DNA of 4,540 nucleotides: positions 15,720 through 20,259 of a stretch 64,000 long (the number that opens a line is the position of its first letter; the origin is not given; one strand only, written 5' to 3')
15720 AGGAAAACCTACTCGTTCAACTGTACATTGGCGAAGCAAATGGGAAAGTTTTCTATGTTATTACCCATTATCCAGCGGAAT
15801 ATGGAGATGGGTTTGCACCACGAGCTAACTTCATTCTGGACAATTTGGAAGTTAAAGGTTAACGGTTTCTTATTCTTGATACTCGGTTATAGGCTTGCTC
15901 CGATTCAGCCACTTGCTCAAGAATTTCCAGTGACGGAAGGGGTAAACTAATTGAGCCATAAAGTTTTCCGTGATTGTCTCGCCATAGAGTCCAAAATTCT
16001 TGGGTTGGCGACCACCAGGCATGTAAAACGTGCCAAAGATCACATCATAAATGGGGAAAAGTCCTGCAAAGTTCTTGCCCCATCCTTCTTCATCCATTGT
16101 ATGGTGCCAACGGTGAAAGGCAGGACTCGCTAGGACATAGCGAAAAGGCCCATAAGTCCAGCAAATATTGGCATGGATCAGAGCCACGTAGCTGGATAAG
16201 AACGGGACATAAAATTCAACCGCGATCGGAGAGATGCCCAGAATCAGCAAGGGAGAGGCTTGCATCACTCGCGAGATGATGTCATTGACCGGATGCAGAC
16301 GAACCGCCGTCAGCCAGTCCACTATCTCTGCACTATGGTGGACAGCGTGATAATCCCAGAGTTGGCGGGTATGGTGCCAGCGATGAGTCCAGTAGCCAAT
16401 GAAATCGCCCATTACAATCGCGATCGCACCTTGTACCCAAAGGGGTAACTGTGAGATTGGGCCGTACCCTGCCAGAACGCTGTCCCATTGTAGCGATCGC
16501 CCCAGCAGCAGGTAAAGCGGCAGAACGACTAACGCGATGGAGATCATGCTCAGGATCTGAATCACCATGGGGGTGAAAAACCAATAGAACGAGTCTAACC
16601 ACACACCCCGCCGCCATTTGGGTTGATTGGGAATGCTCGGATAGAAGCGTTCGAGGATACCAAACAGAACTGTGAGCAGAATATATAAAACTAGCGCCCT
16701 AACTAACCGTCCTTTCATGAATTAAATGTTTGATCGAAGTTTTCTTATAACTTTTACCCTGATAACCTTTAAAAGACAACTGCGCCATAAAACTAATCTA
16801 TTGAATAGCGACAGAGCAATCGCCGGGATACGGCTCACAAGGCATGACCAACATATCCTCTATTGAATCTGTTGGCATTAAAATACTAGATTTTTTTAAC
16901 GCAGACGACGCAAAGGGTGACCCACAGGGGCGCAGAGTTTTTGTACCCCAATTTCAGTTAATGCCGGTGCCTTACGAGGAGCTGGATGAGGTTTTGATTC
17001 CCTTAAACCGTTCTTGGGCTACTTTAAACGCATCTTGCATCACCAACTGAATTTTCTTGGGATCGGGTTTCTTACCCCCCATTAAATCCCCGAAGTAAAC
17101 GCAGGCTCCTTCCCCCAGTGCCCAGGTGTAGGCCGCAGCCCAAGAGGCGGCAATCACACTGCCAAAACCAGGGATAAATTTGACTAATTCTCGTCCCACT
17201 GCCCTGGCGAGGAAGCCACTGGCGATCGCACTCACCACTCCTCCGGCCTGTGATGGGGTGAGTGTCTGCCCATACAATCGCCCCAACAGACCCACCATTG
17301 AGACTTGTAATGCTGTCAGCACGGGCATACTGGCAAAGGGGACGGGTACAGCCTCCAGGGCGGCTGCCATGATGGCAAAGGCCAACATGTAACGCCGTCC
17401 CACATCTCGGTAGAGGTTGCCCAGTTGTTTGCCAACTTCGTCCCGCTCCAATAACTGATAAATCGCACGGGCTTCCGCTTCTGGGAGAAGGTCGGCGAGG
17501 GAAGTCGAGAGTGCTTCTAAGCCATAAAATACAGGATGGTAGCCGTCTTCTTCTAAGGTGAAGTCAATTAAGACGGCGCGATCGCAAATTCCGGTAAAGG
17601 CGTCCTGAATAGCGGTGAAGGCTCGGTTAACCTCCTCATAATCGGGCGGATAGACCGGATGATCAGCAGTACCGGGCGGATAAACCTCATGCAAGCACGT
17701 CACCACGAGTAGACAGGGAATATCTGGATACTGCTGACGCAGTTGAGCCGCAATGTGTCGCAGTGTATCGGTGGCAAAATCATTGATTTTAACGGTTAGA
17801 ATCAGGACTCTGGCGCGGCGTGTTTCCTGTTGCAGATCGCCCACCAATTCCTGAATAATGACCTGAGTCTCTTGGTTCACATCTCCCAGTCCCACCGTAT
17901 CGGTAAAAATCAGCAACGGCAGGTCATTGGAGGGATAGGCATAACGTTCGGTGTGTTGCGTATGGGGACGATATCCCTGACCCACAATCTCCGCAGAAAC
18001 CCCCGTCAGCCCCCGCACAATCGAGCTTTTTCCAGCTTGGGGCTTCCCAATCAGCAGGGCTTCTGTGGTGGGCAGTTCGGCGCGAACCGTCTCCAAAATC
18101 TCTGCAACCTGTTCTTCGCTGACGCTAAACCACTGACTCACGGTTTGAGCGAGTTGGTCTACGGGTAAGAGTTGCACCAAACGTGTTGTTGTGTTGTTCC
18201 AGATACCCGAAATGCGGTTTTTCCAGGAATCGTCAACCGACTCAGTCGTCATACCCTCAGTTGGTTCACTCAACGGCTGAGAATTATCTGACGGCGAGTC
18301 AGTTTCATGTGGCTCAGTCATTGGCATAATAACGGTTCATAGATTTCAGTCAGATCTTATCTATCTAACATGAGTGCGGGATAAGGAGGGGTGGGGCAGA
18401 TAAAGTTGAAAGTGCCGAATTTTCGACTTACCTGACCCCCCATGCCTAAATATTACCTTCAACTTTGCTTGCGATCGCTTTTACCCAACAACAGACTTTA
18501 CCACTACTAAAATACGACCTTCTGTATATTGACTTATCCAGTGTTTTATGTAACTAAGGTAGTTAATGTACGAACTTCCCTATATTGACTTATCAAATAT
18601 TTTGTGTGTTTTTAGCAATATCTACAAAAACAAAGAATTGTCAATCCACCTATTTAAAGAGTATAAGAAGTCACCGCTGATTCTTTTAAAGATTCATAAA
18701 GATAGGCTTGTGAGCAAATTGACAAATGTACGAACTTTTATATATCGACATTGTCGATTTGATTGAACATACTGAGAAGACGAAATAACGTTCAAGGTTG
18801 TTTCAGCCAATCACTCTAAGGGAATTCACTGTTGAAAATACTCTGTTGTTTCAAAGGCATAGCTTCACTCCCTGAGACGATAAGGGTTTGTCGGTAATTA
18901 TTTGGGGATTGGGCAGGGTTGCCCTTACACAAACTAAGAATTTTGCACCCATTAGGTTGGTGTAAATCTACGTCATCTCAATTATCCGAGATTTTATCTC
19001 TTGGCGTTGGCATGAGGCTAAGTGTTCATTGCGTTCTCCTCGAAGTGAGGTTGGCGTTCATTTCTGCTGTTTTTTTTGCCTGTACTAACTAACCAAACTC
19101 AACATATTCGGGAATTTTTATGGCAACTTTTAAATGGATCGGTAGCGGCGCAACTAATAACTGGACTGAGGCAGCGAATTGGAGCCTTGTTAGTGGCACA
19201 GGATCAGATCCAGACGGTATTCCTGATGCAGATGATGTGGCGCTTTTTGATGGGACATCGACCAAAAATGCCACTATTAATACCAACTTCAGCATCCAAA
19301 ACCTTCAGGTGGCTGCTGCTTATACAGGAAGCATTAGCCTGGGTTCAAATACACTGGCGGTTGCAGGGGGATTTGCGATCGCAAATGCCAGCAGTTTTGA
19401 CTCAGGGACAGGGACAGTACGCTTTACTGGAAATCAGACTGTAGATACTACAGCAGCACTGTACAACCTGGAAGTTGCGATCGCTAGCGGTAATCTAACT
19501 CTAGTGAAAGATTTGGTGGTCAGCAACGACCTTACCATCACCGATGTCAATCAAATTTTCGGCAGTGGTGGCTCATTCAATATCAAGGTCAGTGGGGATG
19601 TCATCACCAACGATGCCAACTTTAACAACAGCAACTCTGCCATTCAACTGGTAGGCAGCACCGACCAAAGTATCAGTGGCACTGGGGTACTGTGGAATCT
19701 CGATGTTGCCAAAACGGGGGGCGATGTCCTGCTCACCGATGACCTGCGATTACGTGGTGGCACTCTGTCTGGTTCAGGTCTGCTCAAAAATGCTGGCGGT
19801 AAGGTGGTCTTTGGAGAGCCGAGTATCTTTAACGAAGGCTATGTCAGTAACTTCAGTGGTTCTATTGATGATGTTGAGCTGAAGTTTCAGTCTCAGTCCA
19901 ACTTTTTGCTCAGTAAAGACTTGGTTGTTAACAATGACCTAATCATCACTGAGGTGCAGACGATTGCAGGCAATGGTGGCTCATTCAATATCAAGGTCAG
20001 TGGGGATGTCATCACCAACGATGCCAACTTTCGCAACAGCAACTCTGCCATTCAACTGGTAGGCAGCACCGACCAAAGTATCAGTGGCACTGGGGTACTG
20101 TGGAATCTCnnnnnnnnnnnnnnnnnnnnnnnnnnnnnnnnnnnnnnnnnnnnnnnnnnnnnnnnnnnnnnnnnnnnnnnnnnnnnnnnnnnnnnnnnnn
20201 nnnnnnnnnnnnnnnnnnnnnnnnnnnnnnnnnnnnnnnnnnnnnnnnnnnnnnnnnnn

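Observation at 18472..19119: Duplicated leader has a mosaic conservation pattern (near-identical ends, diverged middle) and a T8 tract 43 nt upstream of the start codon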

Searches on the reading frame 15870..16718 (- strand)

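Call 10: search_protein_families(library=pfam, proteins=[window:15870-16718:-])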
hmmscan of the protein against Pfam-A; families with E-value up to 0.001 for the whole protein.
window:15870-16718:- (282 aa): 1 family
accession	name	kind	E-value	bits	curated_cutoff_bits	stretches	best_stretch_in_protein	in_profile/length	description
PF04116.19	FA_hydroxylase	-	4.9e-27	95.4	31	1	98-230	2-132/132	Fatty acid hydroxylase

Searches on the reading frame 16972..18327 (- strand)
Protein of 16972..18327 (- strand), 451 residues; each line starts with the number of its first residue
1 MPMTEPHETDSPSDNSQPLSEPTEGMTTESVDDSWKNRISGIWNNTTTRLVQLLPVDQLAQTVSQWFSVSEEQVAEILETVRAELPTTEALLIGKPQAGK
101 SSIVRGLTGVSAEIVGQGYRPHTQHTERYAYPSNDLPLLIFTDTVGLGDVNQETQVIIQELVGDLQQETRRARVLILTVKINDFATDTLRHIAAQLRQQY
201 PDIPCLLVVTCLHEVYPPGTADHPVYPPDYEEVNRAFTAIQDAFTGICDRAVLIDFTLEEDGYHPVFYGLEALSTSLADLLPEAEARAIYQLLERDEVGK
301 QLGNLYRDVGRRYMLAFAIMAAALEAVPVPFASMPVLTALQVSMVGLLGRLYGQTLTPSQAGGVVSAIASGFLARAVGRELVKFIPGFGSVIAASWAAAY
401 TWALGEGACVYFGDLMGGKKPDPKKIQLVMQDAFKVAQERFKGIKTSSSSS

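Call 10: search_protein_families(library=pfam, proteins=[window:16972-18327:-])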
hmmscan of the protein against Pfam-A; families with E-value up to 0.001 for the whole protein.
window:16972-18327:- (451 aa): 2 families
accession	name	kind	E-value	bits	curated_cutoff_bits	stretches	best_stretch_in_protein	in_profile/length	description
PF01926.29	MMR_HSR1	-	1.5e-08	35.2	21.9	1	91-209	3-111/113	50S ribosome-binding GTPase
PF05128.17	DUF697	-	0.00061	20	27.7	0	318-375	31-88/162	Domain of unknown function (DUF697)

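Call 75: find_homologous_proteins(query=window:16972-18327:-, max_evalue=1e-100)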
Query window:16972-18327:- (451 aa): 2834 proteins with E <= 1e-100 among 8000 candidates; the best 120 are listed.
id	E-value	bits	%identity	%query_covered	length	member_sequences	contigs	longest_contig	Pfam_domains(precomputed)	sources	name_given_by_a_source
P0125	8.6e-291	982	98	100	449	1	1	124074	PF01926.30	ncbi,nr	ncbi:50S ribosome-binding GTPase [Microcoleus sp. ZQ-A2]|nr:50S ribosome-binding GTPase [Microcoleus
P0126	2.6e-289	977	97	100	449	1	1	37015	PF01926.30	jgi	jgi:uncharacterized protein (DUF697 family)/predicted GTPase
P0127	3.3e-287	970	96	100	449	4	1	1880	PF01926.30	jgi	jgi:uncharacterized protein (DUF697 family)/predicted GTPase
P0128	2.2e-286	968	96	100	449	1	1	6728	PF01926.30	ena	-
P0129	2.6e-286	967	96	100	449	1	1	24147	PF01926.30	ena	-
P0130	5.9e-286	966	96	100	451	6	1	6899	PF01926.30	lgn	-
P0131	2.6e-285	964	96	100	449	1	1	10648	PF01926.30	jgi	jgi:uncharacterized protein (DUF697 family)/GTP-binding protein EngB required for normal cell divisi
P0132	5.8e-285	963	96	100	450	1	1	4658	PF01926.30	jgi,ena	jgi:uncharacterized protein (DUF697 family)/GTP-binding protein EngB required for normal cell divisi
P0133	8.3e-285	962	95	100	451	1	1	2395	PF01926.30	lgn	-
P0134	5.5e-284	960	96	100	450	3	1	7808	PF01926.30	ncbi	ncbi:MAG TPA: 50S ribosome-binding GTPase [Stenomitos sp.]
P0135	3.8e-283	957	96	99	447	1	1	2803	PF01926.30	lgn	-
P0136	6.3e-283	956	95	100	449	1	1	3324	PF01926.30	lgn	-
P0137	8.7e-282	953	96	99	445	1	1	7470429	PF01926.30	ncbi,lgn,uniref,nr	ncbi:YcjF family protein [Allocoleopsis franciscana]|uniref:Uncharacterized protein associated with 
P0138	7.0e-262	887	86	98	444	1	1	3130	PF01926.30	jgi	jgi:uncharacterized protein (DUF697 family)/predicted GTPase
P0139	1.7e-261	886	86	98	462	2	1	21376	PF01926.30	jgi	jgi:uncharacterized protein (DUF697 family)/predicted GTPase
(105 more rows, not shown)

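Call 76: find_encoding_contigs(protein=P0125, flank=10000, max_places=2)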
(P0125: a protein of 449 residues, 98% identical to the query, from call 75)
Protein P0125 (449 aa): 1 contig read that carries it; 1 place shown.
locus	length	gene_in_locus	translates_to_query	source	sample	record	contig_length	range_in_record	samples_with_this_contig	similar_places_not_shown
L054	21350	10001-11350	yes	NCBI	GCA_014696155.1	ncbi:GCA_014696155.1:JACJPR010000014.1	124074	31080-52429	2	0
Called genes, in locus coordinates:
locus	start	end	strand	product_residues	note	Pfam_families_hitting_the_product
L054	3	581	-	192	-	PF06949:DUF1292, PF12527:DUF3727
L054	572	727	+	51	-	-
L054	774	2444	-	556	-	PF02922:CBM_48, PF16561:AMPK1_CBM (weak), PF00128:Alpha-amylase, PF02806:Alpha-amylase_C (weak)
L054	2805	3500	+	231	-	-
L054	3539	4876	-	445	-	PF26355:HTH_VMAP-M9, PF14516:AAA_35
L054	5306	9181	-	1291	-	PF14252:DUF4347, PF17892:Cadherin_5, PF17963:Big_9, PF17803:Cadherin_4, PF16184:Cadherin_3, PF17963:Big_9 (weak), PF16184:Cadherin_3, PF05345:He_PIG, +2 more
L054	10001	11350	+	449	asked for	PF01926:MMR_HSR1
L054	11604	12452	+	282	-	PF04116:FA_hydroxylase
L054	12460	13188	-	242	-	-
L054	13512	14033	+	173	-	PF24575:TPR_Slam (faint), PF13424:TPR_12, PF00515:TPR_1 (weak), PF13432:TPR_16 (weak), PF13424:TPR_12 (weak), PF00515:TPR_1, PF07719:TPR_2 (weak), PF13414:TPR_11 (weak), +7 more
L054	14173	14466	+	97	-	PF02686:GatC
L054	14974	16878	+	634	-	PF00072:Response_reg, PF13188:PAS_8 (faint), PF08448:PAS_4 (weak), PF00989:PAS (weak), PF13426:PAS_9, PF08447:PAS_3 (weak), PF00512:HisKA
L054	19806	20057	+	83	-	PF02518:HATPase_c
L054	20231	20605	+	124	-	PF08853:DUF1823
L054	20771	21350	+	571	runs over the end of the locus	PF00999:Na_H_Exchanger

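Call 77: find_encoding_contigs(protein=P0126, flank=10000, max_places=2)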
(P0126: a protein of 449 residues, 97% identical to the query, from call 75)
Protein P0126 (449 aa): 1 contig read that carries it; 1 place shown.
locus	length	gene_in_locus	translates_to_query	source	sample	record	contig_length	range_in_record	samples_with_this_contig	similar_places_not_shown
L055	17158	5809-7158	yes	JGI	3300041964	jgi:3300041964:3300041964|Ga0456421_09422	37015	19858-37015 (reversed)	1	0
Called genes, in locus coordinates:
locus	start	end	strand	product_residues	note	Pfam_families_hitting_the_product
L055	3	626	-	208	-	?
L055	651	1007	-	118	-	-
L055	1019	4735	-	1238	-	PF14252:DUF4347, PF05345:He_PIG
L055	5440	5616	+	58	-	-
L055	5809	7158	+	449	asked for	PF01926:MMR_HSR1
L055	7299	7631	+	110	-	-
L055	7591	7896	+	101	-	PF05685:Uma2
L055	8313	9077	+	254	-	PF04116:FA_hydroxylase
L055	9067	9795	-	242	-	-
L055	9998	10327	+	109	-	PF24575:TPR_Slam (faint), PF13428:TPR_14 (faint), PF00515:TPR_1 (weak), PF13424:TPR_12, PF13432:TPR_16, PF00515:TPR_1, PF07719:TPR_2, PF13181:TPR_8 (weak), +4 more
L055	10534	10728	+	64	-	-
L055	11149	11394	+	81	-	-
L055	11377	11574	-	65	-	-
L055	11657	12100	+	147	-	PF00072:Response_reg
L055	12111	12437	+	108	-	-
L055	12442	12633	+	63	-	-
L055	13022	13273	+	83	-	PF00512:HisKA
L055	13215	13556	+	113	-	-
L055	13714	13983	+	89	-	PF02518:HATPase_c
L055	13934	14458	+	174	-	PF00072:Response_reg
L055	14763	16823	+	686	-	PF00072:Response_reg, PF00512:HisKA, PF02518:HATPase_c, PF00072:Response_reg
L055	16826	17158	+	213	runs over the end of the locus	PF00072:Response_reg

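Call 78: find_encoding_contigs(protein=P0129, flank=10000, max_places=2)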
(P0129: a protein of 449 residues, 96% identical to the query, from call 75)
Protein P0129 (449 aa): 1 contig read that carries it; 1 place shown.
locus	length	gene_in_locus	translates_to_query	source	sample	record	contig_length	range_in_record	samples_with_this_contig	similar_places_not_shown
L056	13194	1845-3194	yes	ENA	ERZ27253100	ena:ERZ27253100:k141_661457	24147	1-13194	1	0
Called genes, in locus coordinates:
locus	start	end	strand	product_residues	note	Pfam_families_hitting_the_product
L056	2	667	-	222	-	?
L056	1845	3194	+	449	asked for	PF01926:MMR_HSR1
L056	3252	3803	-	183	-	PF11322:DUF3124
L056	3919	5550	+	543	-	PF00999:Na_H_Exchanger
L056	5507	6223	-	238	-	PF02254:TrkA_N, PF02737:3HCDH_N (faint), PF02080:TrkA_C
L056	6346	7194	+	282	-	PF04116:FA_hydroxylase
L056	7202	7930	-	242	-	-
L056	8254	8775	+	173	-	PF24575:TPR_Slam (faint), PF13424:TPR_12, PF00515:TPR_1 (weak), PF13432:TPR_16 (weak), PF00515:TPR_1, PF07719:TPR_2 (weak), PF13424:TPR_12 (weak), PF13414:TPR_11 (weak), +7 more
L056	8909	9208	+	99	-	PF02686:GatC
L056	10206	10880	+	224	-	PF02518:HATPase_c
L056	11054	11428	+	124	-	PF08853:DUF1823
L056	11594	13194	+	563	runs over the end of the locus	PF00999:Na_H_Exchanger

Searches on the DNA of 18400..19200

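Call 43: search_rna_families(source=window, start=18400, end=19200, threshold=evalue, max_evalue=10)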
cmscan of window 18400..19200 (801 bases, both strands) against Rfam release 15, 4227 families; matches with E-value up to 10: 2.
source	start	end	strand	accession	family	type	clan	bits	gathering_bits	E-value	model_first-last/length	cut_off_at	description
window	18965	19120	-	RF02154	NCRUPAR_1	Gene; lncRNA;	-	22.5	50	7.4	1-140/140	no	Non-protein coding RNA, upstream of F2R/PAR1 conserved region 1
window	19027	19048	-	RF02733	ToxT_thermometer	Cis-reg; thermoregulator;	-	19.3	81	2.8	1-71/71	no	ToxT 5' UTR thermometer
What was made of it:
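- On Rfam cis-regulatory RNA families: Region 18400-19200 at E<=10 gives two minus-strand hits at 19-22 bits against gathering scores of 50-81 (call 43).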

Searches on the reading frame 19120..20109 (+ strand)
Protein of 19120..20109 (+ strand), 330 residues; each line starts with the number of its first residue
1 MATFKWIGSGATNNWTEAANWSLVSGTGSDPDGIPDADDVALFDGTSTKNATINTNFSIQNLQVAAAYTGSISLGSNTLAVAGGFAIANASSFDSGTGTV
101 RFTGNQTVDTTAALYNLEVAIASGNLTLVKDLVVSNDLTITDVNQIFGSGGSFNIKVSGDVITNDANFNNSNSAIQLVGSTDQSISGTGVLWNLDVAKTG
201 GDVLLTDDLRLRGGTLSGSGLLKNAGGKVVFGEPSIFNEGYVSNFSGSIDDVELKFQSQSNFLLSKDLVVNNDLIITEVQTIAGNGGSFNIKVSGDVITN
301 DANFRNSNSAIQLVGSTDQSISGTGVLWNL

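Call 37: find_homologous_proteins(query=window:19120-20109:+, max_evalue=1e-15)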
Query window:19120-20109:+ (330 aa): 5 proteins with E <= 1e-15 among 8000 candidates.
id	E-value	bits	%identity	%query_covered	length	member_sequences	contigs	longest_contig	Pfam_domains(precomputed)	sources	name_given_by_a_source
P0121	2.4e-203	692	87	100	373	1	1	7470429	-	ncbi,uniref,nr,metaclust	ncbi:hypothetical protein [Allocoleopsis franciscana]|uniref:hypothetical protein n=1 Tax=Allocoleop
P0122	8.9e-168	576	85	100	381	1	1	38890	-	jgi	jgi:predicted Rdx family selenoprotein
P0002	1.3e-102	362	91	61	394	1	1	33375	PF14252.12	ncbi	ncbi:DUF4347 domain-containing protein, partial [Trichocoleus sp. DQ-A3]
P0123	1.2e-28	119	57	34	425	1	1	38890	-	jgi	jgi:hypothetical protein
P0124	1.1e-21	96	40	63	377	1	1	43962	-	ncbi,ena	-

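Call 38: find_encoding_contigs(protein=P0121, flank=10000, max_places=3)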
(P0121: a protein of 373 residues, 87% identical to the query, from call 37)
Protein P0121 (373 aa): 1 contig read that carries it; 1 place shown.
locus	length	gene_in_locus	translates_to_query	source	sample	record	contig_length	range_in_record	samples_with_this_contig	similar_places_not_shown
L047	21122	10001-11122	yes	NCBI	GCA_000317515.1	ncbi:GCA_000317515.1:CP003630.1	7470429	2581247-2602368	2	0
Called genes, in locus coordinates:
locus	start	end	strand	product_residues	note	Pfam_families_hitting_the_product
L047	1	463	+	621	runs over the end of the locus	PF00920:ILVD_EDD_N, PF24877:ILV_EDD_C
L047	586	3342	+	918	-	PF17162:DUF5118 (weak), PF17148:DUF5117, PF16313:DUF4953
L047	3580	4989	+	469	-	PF00211:Guanylate_cyc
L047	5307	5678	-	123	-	-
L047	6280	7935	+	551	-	PF03109:ABC1, PF27536:UbiB_helical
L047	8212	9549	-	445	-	PF01926:MMR_HSR1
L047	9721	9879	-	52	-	-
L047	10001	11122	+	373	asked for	-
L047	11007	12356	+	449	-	PF05345:He_PIG, PF16184:Cadherin_3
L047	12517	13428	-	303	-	PF13613:HTH_Tnp_4, PF01609:DDE_Tnp_1, PF13359:DDE_Tnp_4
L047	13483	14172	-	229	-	-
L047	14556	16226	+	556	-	PF02922:CBM_48 (weak), PF00128:Alpha-amylase, PF02806:Alpha-amylase_C (weak)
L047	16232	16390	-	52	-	-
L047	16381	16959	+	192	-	PF06949:DUF1292, PF12527:DUF3727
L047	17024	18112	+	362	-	PF02618:YceG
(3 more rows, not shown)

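Call 39: find_encoding_contigs(protein=P0122, flank=10000, max_places=3)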
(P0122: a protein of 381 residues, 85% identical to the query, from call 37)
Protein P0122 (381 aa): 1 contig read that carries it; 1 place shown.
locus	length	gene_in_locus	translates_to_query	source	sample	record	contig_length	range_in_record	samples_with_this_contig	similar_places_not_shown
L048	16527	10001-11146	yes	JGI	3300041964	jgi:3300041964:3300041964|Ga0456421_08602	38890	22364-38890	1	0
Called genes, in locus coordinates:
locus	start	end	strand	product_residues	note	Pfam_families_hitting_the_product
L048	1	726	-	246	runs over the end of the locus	PF00072:Response_reg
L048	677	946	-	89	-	PF02518:HATPase_c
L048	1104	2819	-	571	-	PF08448:PAS_4 (weak), PF13188:PAS_8 (faint), PF00989:PAS (weak), PF08447:PAS_3 (weak), PF13426:PAS_9, PF00512:HisKA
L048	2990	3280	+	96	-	-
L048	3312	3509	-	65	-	-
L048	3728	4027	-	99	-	PF02686:GatC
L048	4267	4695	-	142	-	PF24575:TPR_Slam (faint), PF00515:TPR_1 (weak), PF13424:TPR_12, PF13432:TPR_16 (weak), PF13424:TPR_12 (weak), PF00515:TPR_1, PF07719:TPR_2 (weak), PF13414:TPR_11 (weak), +6 more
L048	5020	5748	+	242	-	-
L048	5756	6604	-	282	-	PF04116:FA_hydroxylase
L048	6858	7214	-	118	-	-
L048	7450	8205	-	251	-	PF01926:MMR_HSR1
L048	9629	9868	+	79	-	PF14252:DUF4347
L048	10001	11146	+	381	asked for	-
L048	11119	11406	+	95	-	-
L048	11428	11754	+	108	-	-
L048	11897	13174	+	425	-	-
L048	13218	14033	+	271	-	PF05345:He_PIG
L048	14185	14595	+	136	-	-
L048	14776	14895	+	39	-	-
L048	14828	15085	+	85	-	-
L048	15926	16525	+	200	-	?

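Call 67: find_encoding_contigs(protein=P0124, flank=3000, max_places=2)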
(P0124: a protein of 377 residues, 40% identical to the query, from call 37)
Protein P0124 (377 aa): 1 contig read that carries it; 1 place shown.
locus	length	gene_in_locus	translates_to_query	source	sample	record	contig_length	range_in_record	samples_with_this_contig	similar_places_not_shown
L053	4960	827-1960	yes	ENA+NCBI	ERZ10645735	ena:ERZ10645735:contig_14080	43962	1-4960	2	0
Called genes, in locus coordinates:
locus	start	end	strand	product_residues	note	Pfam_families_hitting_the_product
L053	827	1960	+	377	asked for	-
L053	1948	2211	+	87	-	PF17803:Cadherin_4, PF17963:Big_9 (weak), PF00028:Cadherin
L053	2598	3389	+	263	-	-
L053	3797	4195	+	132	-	-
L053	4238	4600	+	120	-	PF18911:PKD_4 (weak)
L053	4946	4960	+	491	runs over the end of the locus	PF18911:PKD_4 (weak), PF00353:HemolysinCabind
